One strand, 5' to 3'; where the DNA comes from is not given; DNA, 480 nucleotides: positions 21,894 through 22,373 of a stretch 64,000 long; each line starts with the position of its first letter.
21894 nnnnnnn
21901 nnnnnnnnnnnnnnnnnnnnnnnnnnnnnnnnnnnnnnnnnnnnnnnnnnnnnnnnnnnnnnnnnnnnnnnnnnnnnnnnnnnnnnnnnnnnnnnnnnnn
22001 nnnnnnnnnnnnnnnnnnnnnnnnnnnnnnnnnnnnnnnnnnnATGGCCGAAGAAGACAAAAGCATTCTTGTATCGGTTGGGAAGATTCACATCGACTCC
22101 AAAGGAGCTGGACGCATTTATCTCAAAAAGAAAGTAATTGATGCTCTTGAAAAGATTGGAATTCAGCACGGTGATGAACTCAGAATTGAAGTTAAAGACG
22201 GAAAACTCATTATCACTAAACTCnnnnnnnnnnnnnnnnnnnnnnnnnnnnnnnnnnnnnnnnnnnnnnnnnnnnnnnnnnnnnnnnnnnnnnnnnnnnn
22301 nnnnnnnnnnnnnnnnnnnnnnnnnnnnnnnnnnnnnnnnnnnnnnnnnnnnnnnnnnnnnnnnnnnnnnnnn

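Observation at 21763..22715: cI/Cro-like switch built from two divergent paralogous AbrB proteins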

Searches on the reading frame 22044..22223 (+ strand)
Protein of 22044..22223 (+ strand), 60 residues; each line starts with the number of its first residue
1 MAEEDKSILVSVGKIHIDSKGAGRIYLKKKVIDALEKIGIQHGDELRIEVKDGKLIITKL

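Call 7: search_protein_families(library=pfam, proteins=[window:22044-22223:+], max_evalue=1)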
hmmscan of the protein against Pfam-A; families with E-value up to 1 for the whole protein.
seq(60 aa): 3 families
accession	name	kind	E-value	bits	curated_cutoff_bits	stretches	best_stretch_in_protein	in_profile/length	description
PF04014.23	MazE_antitoxin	-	0.00043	20.6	24.7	1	35-59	17-42/48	Antidote-toxin recognition MazE, bacterial antitoxin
PF09269.16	DUF1967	-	0.0031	18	27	1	28-49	43-64/70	Domain of unknown function (DUF1967)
PF08845.15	SymE_toxin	-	0.0034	17.9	29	1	35-58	30-53/54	Toxin SymE, type I toxin-antitoxin system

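Call 10: find_homologous_proteins(query=window:22044-22223:+, max_evalue=0.01)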
Query seq(60 aa) (60 aa): 9 proteins with E <= 0.01 among 9 candidates.
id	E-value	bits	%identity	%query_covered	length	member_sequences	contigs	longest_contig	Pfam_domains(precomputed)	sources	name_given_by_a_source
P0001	1.9e-28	114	100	100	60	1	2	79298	-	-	-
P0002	2.0e-25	105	88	100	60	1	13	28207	-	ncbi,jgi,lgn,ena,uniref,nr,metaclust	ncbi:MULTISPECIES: hypothetical protein [unclassified Archaeoglobus]|jgi:hypothetical protein|uniref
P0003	4.9e-24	100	82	100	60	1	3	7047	-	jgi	jgi:formylmethanofuran dehydrogenase subunit D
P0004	1.6e-22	95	82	100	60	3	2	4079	-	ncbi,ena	-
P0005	2.9e-21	92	77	100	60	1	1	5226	-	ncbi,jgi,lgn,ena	-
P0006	1.9e-20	89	82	95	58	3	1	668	-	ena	-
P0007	6.4e-15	72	67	87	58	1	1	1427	-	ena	-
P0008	5.1e-13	66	59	95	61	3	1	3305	-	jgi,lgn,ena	-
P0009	1.3e-7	49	59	87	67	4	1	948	-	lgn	-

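Call 11: find_encoding_contigs(protein=P0002, flank=6000, max_places=6)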
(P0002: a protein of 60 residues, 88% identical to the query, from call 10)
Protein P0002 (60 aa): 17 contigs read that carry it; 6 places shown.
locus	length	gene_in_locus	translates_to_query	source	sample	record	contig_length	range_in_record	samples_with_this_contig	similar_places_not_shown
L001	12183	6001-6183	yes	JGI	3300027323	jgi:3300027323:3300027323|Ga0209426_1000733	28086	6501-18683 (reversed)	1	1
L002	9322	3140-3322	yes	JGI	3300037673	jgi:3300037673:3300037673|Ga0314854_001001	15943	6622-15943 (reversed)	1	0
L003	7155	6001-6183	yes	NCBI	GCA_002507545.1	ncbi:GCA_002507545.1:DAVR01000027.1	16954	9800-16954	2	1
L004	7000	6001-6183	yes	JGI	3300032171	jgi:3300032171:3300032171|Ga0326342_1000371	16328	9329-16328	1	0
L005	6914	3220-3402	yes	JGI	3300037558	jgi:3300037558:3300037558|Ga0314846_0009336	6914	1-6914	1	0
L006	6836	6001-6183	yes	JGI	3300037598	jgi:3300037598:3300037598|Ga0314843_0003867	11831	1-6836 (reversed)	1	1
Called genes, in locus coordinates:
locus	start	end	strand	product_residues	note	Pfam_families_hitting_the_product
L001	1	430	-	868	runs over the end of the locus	PF01841:Transglut_core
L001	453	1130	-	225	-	PF08032:SpoU_sub_bind (weak), PF00588:SpoU_methylase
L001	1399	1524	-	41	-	-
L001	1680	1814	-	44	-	-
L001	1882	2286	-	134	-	-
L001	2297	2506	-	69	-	-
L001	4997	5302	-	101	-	-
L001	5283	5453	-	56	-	-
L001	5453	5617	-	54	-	-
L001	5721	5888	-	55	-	PF04014:MazE_antitoxin (weak)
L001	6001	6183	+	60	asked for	-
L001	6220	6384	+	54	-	-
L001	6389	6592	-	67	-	-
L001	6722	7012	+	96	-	PF14947:HTH_45 (weak), PF25213:HVO_A0261_N (faint)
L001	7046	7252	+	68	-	-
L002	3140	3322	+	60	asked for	-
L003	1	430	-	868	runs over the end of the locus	PF01841:Transglut_core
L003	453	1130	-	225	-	PF08032:SpoU_sub_bind (weak), PF00588:SpoU_methylase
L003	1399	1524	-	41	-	-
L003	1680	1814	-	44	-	-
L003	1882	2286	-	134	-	-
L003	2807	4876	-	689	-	-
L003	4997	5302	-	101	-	-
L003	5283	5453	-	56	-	-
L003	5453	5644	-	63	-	-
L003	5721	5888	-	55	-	PF04014:MazE_antitoxin (weak)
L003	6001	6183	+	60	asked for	-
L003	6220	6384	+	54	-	-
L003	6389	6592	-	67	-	-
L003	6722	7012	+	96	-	PF14947:HTH_45 (weak), PF25213:HVO_A0261_N (faint)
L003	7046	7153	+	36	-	?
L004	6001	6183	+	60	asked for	-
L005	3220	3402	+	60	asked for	-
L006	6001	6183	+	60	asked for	-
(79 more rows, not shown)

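Call 12: find_encoding_contigs(protein=P0003, flank=6000, max_places=4)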
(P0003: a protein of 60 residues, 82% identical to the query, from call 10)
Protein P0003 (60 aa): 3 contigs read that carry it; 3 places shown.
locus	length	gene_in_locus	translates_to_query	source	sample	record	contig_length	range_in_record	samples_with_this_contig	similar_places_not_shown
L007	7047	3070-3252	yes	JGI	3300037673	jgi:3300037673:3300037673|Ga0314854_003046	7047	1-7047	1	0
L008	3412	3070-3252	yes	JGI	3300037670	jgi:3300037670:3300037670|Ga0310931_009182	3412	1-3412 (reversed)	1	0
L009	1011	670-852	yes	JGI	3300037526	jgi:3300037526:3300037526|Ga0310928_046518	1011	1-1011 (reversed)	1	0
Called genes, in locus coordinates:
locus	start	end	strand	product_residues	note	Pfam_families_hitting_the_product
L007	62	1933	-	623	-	-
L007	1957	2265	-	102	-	-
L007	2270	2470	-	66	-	-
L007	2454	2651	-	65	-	-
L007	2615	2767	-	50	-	-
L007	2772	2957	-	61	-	-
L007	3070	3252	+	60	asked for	-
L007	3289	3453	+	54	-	-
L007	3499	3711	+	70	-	PF15919:HicB_lk_antitox, PF21748:UPF0150 (weak)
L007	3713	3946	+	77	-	PF07927:HicA_toxin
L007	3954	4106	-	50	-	-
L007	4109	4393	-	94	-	-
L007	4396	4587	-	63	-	-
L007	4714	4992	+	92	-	-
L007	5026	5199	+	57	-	-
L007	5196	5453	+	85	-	PF05016:ParE_toxin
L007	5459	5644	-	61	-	-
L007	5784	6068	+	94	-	-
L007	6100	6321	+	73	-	PF26688:RHH_12 (weak)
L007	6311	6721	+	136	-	PF01850:PIN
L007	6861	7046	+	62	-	?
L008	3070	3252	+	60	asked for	-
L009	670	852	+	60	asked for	-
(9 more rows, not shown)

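Call 13: find_encoding_contigs(protein=P0005, flank=6000, max_places=3)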
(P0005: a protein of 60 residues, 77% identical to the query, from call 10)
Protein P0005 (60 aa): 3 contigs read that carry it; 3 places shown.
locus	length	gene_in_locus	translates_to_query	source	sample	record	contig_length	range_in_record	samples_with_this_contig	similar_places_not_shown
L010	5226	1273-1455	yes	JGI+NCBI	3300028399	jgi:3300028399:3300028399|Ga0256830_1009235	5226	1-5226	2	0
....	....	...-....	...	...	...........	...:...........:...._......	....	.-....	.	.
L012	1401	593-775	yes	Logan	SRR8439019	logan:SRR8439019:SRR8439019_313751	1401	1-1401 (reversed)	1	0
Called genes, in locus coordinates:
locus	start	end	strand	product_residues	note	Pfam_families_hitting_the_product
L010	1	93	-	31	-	?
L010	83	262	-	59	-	-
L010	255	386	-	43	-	-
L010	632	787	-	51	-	-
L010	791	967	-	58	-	-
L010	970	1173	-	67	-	PF04014:MazE_antitoxin (weak)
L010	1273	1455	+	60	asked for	-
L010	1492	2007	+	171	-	PF06103:DUF948 (faint), PF10805:DUF2730 (faint)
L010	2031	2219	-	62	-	-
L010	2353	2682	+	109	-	PF01638:HxlR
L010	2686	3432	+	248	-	-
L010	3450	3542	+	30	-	-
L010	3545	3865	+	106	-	-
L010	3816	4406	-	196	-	-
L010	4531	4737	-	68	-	PF10049:DUF2283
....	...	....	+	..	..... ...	-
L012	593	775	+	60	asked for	-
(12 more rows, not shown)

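Call 14: find_encoding_contigs(protein=P0004, flank=6000, max_places=3)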
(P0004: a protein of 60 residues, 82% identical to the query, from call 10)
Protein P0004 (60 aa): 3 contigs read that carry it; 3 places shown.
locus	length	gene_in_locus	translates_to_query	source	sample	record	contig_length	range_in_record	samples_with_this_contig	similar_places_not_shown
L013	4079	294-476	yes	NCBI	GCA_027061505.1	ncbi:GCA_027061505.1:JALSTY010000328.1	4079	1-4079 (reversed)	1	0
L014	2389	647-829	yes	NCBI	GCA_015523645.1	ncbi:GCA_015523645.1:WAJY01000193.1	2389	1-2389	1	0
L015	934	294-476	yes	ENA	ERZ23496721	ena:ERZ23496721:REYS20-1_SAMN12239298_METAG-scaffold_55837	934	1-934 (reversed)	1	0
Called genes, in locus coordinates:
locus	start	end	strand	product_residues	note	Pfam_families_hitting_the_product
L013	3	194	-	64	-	?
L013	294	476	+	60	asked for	-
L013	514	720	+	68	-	-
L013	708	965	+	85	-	PF05016:ParE_toxin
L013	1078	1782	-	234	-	-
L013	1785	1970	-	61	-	-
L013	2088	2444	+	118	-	PF01638:HxlR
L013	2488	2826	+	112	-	-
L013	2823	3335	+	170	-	-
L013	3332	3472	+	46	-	-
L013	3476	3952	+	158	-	-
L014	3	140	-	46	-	?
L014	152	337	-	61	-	-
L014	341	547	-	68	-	PF04014:MazE_antitoxin (weak)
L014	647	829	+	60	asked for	-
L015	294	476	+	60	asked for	-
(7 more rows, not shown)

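Call 15: find_encoding_contigs(protein=P0008, flank=6000, max_places=3)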
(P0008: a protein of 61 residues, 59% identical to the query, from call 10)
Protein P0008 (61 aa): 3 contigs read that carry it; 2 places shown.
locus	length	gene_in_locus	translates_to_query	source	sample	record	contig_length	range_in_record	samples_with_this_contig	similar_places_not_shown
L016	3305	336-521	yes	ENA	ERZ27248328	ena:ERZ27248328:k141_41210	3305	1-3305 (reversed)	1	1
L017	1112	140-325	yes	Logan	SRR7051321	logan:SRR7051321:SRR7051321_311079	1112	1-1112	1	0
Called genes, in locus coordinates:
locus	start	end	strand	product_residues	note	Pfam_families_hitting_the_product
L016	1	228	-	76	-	?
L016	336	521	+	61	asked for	-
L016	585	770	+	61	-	-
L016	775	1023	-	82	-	-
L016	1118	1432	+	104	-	PF01638:HxlR (weak)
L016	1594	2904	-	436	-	-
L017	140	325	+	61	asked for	-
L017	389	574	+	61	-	-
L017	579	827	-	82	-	-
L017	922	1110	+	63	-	?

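Call 31: find_homologous_proteins(query=A1, max_evalue=0.001)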
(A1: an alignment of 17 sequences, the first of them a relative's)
Query A1 (17 sequences) (60 aa, profile of the alignment): 69 proteins with E <= 0.001 among 7787 candidates.
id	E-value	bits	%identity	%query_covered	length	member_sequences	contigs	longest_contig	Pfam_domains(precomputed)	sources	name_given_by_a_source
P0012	5.2e-23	98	38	92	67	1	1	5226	PF04014.24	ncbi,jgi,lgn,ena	-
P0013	2.3e-22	96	42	85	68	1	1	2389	PF04014.24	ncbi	-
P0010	3.3e-22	96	38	88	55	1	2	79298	-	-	-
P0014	1.6e-21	94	54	90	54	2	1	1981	-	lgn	-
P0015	1.9e-21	93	59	87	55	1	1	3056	-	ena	-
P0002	1.9e-21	93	88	100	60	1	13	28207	-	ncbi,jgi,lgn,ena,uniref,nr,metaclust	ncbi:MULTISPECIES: hypothetical protein [unclassified Archaeoglobus]|jgi:hypothetical protein|uniref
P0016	3.5e-21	92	48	90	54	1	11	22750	-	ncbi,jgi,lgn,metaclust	jgi:hypothetical protein|metaclust:\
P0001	3.8e-21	92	100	100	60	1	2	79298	-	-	-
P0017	5.5e-21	92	48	97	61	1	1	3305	-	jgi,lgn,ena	-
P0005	5.5e-21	92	77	100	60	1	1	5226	-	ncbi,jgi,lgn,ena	-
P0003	5.8e-21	92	82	100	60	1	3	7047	-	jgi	jgi:formylmethanofuran dehydrogenase subunit D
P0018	6.8e-21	92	52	87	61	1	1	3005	-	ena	-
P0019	8.3e-21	91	50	87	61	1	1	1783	-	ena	-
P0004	9.2e-21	91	82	100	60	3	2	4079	-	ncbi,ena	-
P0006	9.4e-21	91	82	95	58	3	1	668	-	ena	-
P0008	9.7e-20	88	59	95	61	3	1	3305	-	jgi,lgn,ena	-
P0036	9.6e-14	69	48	90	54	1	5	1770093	-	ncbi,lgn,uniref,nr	ncbi:hypothetical protein GAH_01062 [Geoglobus ahangari]|uniref:Uncharacterized protein n=1 Tax=Geog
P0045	3.8e-12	64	39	83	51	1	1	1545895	-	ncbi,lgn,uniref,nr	ncbi:hypothetical protein [Picrophilus oshimae]|uniref:hypothetical protein n=1 Tax=Picrophilus oshi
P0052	5.9e-11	60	41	83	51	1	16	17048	-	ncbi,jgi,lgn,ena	jgi:bifunctional DNA-binding transcriptional regulator/antitoxin component of YhaV-PrlF toxin-antito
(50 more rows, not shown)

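Call 32: find_encoding_contigs(protein=P0036, flank=5000, max_places=2)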
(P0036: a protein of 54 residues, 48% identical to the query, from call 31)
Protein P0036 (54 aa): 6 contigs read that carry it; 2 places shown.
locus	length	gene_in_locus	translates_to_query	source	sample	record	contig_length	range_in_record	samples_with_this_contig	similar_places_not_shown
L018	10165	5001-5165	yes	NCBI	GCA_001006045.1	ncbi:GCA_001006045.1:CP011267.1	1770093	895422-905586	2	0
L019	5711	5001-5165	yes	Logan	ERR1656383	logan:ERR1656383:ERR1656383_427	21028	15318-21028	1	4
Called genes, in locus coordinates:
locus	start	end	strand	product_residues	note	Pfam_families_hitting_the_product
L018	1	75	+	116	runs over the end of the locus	-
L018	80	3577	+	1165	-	PF02463:SMC_N, PF13175:AAA_15, PF13304:AAA_21 (faint), PF13476:AAA_23, PF13555:AAA_29 (weak), PF24161:CCDC39 (weak), PF06470:SMC_hinge, PF24161:CCDC39 (weak), +4 more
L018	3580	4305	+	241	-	PF02616:SMC_ScpA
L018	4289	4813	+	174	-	PF04079:SMC_ScpB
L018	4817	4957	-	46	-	-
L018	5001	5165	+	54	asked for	-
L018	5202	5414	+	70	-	PF15919:HicB_lk_antitox, PF21748:UPF0150 (faint)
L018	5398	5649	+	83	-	PF07927:HicA_toxin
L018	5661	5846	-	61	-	-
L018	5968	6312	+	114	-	PF14947:HTH_45 (weak), PF01022:HTH_5 (faint)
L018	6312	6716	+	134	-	-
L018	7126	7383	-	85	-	-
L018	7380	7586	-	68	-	-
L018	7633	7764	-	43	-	-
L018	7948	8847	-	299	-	PF12706:Lactamase_B_2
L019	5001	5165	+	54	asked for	-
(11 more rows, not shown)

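Call 33: find_encoding_contigs(protein=P0045, flank=4000, max_places=2)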
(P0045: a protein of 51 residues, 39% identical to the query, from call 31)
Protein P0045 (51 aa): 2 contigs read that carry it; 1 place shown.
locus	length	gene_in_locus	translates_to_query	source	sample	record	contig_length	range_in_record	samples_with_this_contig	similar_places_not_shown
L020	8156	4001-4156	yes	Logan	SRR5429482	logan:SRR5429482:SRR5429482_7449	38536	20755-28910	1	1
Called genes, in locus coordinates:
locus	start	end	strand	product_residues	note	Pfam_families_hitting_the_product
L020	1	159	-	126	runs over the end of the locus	-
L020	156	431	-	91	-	PF12773:DZR (weak), PF13240:Zn_Ribbon_1 (weak)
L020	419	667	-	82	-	-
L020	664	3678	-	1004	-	PF09250:Prim-Pol, PF19263:DUF5906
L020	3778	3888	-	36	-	-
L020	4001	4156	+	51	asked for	-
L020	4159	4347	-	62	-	-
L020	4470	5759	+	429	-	-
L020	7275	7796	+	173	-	-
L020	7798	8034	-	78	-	-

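Call 34: find_encoding_contigs(protein=P0052, flank=4000, max_places=2)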
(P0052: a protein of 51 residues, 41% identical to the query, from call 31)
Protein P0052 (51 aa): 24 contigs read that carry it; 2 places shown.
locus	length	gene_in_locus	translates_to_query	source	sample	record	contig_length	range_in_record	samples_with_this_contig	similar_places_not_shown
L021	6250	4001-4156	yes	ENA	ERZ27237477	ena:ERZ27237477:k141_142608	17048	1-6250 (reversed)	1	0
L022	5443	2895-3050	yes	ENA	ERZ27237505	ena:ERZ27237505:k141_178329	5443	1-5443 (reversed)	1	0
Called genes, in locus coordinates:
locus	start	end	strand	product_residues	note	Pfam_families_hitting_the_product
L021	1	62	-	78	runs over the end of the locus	-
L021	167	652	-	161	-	-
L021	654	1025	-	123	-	-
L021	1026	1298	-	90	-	PF13240:Zn_Ribbon_1 (weak)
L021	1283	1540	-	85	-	-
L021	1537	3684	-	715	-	PF08706:D5_N (weak), PF19263:DUF5906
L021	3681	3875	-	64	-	-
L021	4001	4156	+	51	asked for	-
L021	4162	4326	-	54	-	-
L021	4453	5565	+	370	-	-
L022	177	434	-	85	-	-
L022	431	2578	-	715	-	PF08706:D5_N (weak), PF19263:DUF5906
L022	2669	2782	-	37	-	-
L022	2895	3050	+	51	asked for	-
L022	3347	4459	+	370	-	-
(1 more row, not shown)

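Call 36: search_protein_families(library=phrogs, proteins=[L003:2807-4876:-], max_evalue=0.001)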
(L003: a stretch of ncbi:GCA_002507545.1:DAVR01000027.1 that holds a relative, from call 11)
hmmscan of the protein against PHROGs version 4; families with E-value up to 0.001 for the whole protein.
L003:2807-4876:- (689 aa): 0 families

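Call 37: search_protein_families(library=pfam, proteins=[L003:2807-4876:-], max_evalue=0.01)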
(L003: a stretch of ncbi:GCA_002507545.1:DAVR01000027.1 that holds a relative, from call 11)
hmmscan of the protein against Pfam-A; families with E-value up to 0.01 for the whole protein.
L003:2807-4876:- (689 aa): 0 families

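Call 53: find_related_loci(query=A3, collection=viral_contigs, flank=4000)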
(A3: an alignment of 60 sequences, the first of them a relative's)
Query A3 (60 aa) in viral_contigs; peptide patterns used: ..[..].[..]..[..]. (x = any residue, [..] = any of these).
31 stretches matched a pattern, but none encodes a relative of the query by tblastn (E <= 1e-3).

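Call 54: find_related_loci(query=A3, collection=genome_contigs, flank=4000)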
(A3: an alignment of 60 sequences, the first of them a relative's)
Query A3 (60 aa) in genome_contigs; peptide patterns used: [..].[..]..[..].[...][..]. (x = any residue, [..] = any of these).
14 stretches matched a pattern; 11 encode a relative of the query (tblastn E <= 1e-3); 10 distinct loci.
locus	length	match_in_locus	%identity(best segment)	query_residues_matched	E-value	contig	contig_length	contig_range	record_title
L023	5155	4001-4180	88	1-60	6e-31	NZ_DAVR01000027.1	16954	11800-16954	MAG: Archaeoglobus sp. UBA230 UBA230_contig_50, whole genome shotgun sequence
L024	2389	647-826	82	1-60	6e-28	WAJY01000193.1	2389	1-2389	MAG: Geoglobus sp. isolate S009_8 k151_528, whole genome shotgun sequence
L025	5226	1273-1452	77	1-60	7e-27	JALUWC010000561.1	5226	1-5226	MAG: Geoglobus sp. isolate 128-326_metabat2_scaf2bin.087 128-326_scaffold_9333_c1, whole genome shotgun sequence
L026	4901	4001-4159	55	7-60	2e-14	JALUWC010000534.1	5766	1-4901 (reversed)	MAG: Geoglobus sp. isolate 128-326_metabat2_scaf2bin.087 128-326_scaffold_8051_c1, whole genome shotgun sequence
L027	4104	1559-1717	48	7-60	2e-13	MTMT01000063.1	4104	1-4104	MAG: Archaeoglobus sp. JdFR-32 JGI24020J35080_1005700, whole genome shotgun sequence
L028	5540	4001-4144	49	11-60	1e-8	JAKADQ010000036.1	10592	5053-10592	MAG: Thermoplasmata archaeon isolate WH5.bin26 NODE_3902_length_10592_cov_6.554324, whole genome shotgun sequence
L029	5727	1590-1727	43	12-60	7e-8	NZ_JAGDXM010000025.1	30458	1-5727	MAG: Thermoplasma sp. isolate KMA_Bin19 NODE_485_length_30458_cov_4.180509, whole genome shotgun sequence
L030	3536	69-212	43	12-60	2e-7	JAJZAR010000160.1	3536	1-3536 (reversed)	MAG: Thermoplasmata archaeon isolate HSP1.bin27 NODE_17442_length_3536_cov_1.653857, whole genome shotgun sequence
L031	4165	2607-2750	36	12-60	4e-7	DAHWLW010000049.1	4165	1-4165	MAG TPA_asm: Thermoplasmatales archaeon isolate clean1364 k141_187685, whole genome shotgun sequence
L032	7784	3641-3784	41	11-60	2e-6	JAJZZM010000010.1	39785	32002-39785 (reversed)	MAG: Thermoplasmata archaeon isolate TL2-1.bin29 NODE_554_length_39785_cov_25.748348, whole genome shotgun sequence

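Call 55: find_related_loci(query=A3, collection=metagenome_contigs, flank=3000)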
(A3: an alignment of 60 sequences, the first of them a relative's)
Query A3 (60 aa) in metagenome_contigs; peptide patterns used: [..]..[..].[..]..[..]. (x = any residue, [..] = any of these).
107 stretches matched a pattern; 37 encode a relative of the query (tblastn E <= 1e-3); 36 distinct loci.
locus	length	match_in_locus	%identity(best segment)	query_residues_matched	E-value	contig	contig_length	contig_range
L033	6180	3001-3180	88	1-60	1e-30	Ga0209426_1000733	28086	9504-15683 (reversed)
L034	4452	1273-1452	77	1-60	2e-26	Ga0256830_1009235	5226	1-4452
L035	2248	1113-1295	60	1-60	1e-17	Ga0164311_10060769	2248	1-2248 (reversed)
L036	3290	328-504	59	4-60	2e-17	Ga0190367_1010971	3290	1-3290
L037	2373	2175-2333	54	7-60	1e-15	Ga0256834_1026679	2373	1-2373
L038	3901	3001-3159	55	7-60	6e-14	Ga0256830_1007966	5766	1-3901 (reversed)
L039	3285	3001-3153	59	9-60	6e-14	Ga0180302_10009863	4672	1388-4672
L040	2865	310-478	79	4-60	5e-18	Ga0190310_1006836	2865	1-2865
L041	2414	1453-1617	52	1-60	5e-13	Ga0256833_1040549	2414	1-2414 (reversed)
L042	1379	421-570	53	10-60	1e-12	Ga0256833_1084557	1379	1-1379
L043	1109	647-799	52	9-60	3e-12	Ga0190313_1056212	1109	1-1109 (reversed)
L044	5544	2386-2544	48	7-60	4e-13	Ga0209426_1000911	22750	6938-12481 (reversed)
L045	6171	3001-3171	42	1-60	8e-12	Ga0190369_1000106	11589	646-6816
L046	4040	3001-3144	49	10-60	2e-11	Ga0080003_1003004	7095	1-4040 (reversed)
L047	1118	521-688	49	7-60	3e-11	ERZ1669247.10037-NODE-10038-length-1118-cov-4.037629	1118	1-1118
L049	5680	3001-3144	47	10-60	1e-10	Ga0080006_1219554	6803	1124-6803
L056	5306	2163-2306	47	10-60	1e-9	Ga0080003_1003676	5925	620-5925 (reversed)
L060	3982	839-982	45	10-60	2e-8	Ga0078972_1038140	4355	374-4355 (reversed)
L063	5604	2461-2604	45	12-60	6e-8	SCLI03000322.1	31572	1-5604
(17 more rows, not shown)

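Call 56: predict_structure(alignment_id=A3)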
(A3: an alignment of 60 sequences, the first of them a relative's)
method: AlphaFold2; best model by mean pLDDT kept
length: 60 residues; sequences in the alignment: 60
mean_pLDDT: 88.0   pTM: 0.61
mean pLDDT of the five models: 88.0, 87.3, 87.2, 87.2, 85.5
residues with pLDDT >= 90: 46; 70-90: 8; 50-70: 4; < 50: 2
segments of 3 or more residues with pLDDT < 50: none
pLDDT, mean of each block of 10 residues (from residue 1): 65 92 92 93 94 93
secondary structure, 60 per line:
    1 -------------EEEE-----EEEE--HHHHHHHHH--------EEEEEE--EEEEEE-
elements in order: E14-17 E23-26 H29-37 E46-51 E54-59

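Call 65: search_dna_similar(query=window:22044-22223:+, collection=phages, mode=protein, max_evalue=0.01)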
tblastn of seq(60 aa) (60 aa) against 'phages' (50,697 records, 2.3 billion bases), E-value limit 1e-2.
No match.

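Call 77: search_protein_representatives(alignment_id=A3)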
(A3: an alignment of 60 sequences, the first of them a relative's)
Query: 60 sequences, 56 profile positions. Proteins with E-value up to 0.001 (for the whole library): 135; up to 1e-10: 28; up to 1e-30: 0. The best 135 are listed.
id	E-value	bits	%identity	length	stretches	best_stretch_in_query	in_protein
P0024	7.5e-22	92.8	-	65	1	2-54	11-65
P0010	1.7e-20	88.5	-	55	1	3-55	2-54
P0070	2.7e-20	87.8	-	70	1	5-55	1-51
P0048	7.8e-19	83.2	-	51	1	6-54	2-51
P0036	7.2e-18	80.1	-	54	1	4-54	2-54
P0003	8.0e-18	79.9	-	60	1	5-54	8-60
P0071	2.0e-17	78.6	-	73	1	3-54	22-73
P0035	3.0e-17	78.1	-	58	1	6-55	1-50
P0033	6.3e-17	77.1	-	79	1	6-54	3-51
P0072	6.5e-17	77.0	-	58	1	6-56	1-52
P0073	3.7e-16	74.6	-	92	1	2-54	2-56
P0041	4.8e-16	74.2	-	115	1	4-55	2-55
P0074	8.8e-16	73.4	-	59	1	2-52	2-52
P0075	1.8e-15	72.4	-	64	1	7-54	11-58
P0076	1.9e-15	72.3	-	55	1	3-54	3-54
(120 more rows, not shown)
